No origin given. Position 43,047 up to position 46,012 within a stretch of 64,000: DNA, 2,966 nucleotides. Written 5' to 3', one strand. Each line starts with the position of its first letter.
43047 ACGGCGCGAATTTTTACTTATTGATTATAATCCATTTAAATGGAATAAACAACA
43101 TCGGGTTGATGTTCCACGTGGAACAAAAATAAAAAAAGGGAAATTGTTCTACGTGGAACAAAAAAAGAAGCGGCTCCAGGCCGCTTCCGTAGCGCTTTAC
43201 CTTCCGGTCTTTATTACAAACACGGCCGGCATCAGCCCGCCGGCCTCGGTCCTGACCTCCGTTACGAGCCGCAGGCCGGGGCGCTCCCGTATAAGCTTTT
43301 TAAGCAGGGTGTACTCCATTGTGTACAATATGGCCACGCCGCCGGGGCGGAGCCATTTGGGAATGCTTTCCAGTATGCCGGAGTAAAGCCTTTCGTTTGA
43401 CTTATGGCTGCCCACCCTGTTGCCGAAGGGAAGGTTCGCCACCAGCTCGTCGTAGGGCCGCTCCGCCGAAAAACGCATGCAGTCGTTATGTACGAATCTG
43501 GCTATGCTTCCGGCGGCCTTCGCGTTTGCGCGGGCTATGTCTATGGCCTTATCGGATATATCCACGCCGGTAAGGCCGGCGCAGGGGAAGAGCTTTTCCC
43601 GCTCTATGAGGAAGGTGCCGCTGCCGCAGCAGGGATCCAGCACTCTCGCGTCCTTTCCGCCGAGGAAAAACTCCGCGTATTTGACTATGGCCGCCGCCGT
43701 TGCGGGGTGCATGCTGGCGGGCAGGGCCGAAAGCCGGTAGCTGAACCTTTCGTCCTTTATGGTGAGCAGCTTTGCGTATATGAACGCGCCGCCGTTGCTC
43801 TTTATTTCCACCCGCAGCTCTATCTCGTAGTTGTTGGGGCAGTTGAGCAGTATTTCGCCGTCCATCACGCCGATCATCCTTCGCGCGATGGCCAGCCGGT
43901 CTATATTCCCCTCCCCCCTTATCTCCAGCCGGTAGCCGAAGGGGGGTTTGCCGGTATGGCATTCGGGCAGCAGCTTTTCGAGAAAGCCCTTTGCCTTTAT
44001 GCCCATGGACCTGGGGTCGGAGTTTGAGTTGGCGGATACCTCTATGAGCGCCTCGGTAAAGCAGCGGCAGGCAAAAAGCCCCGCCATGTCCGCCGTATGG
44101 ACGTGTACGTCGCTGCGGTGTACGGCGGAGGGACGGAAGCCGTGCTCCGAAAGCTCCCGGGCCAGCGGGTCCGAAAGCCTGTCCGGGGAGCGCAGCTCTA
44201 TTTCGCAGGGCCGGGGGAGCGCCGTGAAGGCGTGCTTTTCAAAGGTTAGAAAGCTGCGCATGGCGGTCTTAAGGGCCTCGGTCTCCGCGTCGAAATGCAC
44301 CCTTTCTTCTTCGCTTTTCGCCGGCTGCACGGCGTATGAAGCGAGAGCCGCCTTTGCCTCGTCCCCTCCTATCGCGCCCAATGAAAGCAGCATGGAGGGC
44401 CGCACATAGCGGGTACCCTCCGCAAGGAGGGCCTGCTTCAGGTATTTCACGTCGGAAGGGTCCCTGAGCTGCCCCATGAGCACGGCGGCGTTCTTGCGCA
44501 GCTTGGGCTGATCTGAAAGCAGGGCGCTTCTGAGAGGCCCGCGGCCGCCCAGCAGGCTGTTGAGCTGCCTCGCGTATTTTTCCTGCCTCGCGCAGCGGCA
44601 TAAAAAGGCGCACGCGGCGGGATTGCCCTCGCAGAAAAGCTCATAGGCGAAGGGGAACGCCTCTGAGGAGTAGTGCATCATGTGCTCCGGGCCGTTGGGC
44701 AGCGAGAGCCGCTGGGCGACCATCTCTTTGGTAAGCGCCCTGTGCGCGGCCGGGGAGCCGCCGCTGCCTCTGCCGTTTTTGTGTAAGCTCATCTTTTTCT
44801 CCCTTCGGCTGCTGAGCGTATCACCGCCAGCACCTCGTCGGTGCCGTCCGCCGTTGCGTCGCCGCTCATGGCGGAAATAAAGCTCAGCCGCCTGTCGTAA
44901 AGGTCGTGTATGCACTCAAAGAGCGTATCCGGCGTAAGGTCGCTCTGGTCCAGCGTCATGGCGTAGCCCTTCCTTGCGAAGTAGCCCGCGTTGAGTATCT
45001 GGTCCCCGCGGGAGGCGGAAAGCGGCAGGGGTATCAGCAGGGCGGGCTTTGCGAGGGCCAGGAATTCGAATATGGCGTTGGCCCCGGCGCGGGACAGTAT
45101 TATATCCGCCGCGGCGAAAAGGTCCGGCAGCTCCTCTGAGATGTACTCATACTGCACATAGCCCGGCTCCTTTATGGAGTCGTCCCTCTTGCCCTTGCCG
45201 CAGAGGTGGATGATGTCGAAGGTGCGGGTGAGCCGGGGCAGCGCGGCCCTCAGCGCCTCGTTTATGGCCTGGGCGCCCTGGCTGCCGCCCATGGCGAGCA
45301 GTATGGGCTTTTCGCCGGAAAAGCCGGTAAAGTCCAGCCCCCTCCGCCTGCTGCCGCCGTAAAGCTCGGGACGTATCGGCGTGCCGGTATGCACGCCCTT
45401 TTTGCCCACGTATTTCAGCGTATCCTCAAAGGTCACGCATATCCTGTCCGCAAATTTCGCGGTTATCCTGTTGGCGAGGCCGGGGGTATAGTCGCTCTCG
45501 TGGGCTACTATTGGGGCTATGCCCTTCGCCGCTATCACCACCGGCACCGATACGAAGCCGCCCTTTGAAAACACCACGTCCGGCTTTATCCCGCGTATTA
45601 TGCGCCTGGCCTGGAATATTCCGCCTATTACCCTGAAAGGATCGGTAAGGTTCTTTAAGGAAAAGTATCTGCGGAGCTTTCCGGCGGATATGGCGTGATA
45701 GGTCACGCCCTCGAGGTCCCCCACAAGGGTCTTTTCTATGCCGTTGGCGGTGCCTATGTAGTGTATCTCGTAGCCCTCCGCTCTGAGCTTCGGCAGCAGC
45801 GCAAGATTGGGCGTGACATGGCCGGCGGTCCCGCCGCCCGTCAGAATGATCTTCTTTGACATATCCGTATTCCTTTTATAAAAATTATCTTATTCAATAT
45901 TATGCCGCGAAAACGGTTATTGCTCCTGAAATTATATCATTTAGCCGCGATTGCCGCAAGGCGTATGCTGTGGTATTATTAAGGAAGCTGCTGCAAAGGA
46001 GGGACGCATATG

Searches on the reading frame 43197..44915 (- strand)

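Call 10: search_protein_families(library=ncbifam, proteins=[window:43197-44915:-])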
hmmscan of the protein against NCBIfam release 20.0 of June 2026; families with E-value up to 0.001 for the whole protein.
window:43197-44915:- (572 aa): 16 families
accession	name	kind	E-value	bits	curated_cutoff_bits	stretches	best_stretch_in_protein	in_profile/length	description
NF040721.1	Trm14_Arch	equivalog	7.9e-18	64.7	280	2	448-569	247-370/370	tRNA (guanine(6)-N2)-methyltransferase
NF033398.1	rRNA_meth_EmtA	equivalog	1.9e-16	60.4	625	1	359-567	129-330/336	EmtA family 23S rRNA (guanine(2470)) methyltransferase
NF040850.1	Trm14_Thcoccales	equivalog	2.1e-13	50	480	1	392-569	192-365/365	tRNA (guanine(6)-N2)-methyltransferase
NF008748.0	PRK11783.1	equivalog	9.1e-13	47.3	466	2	390-439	163-210/704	bifunctional 23S rRNA (guanine(2069)-N(7))-methyltransferase RlmK/23S rRNA (guanine(2445)-N(2))-methyltransferase RlmL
TIGR03534.1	RF_mod_PrmC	equivalog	2.1e-12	47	199.1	1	416-497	83-166/253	peptide chain release factor N(5)-glutamine methyltransferase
TIGR01177.1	TIGR01177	hypoth_equivalog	3.8e-10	39.6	316.55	1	391-544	150-306/330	TIGR01177 family methyltransferase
TIGR03533.1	L3_gln_methyl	equivalog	3e-08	33.3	229.7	1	421-499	121-201/284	50S ribosomal protein L3 N(5)-glutamine methyltransferase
NF001790.0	PRK00517.3-3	equivalog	3.5e-07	29.8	269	1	403-495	106-199/262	50S ribosomal protein L11 methyltransferase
TIGR00536.1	hemK_fam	subfamily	2e-06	27.1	115.5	1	423-499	116-194/286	HemK family protein methyltransferase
NF002910.0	PRK03522.2-3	equivalog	5.8e-06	25.6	558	1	411-485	223-299/383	23S rRNA (uracil(747)-C(5))-methyltransferase RlmC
NF001244.0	PRK00216.1-5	equivalog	1.6e-05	24.4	216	1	422-485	49-115/236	bifunctional demethylmenaquinone methyltransferase/2-methoxy-6-polyprenyl-1,4-benzoquinol methylase UbiE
TIGR01934.1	MenG_MenH_UbiE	subfamily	2.1e-05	23.9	158.35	1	421-483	39-101/223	ubiquinone/menaquinone biosynthesis methyltransferase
NF043040.1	corrin_prot_MT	hypoth_equivalog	3.7e-05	23.3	180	1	378-529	2-146/216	corrinoid protein-associated methyltransferase CpaM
NF011529.0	PRK14968.1-3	equivalog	0.00016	21.1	162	1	418-497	31-108/198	putative methyltransferase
TIGR02072.1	BioC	equivalog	0.00061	19.7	184.95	0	421-495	34-105/244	malonyl-ACP O-methyltransferase BioC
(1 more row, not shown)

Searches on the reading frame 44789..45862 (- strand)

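Call 10: search_protein_families(library=ncbifam, proteins=[window:44789-45862:-])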
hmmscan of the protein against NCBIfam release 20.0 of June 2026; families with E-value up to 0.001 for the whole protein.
window:44789-45862:- (357 aa): 7 families
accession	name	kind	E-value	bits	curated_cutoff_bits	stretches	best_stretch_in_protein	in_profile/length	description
NF009102.0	PRK12446.1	equivalog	1.6e-128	428.5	339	1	2-348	1-349/352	undecaprenyldiphospho-muramoylpentapeptide beta-N-acetylglucosaminyltransferase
TIGR01133.1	murG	equivalog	7.9e-78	261.9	250.25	1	3-333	6-337/353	undecaprenyldiphospho-muramoylpentapeptide beta-N-acetylglucosaminyltransferase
TIGR00661.1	MJ1255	subfamily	4.8e-07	29.4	195.9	1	210-316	209-309/321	MJ1255/VC2487 family glycosyltransferase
NF010135.0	PRK13609.1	equivalog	4.2e-06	26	500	1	86-309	97-327/388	diglucosyl diacylglycerol synthase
TIGR01426.2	MGT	subfamily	3.9e-05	22.8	260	0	247-322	288-358/393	macrolide family glycosyltransferase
NF041549.1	PssD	equivalog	5.5e-05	23.5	110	1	13-160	7-149/151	PssD/Cps14F family polysaccharide biosynthesis glycosyltransferase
NF041548.1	PssE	equivalog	8.5e-05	22.5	120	1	232-310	39-116/146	PssE/Cps14G family polysaccharide biosynthesis glycosyltransferase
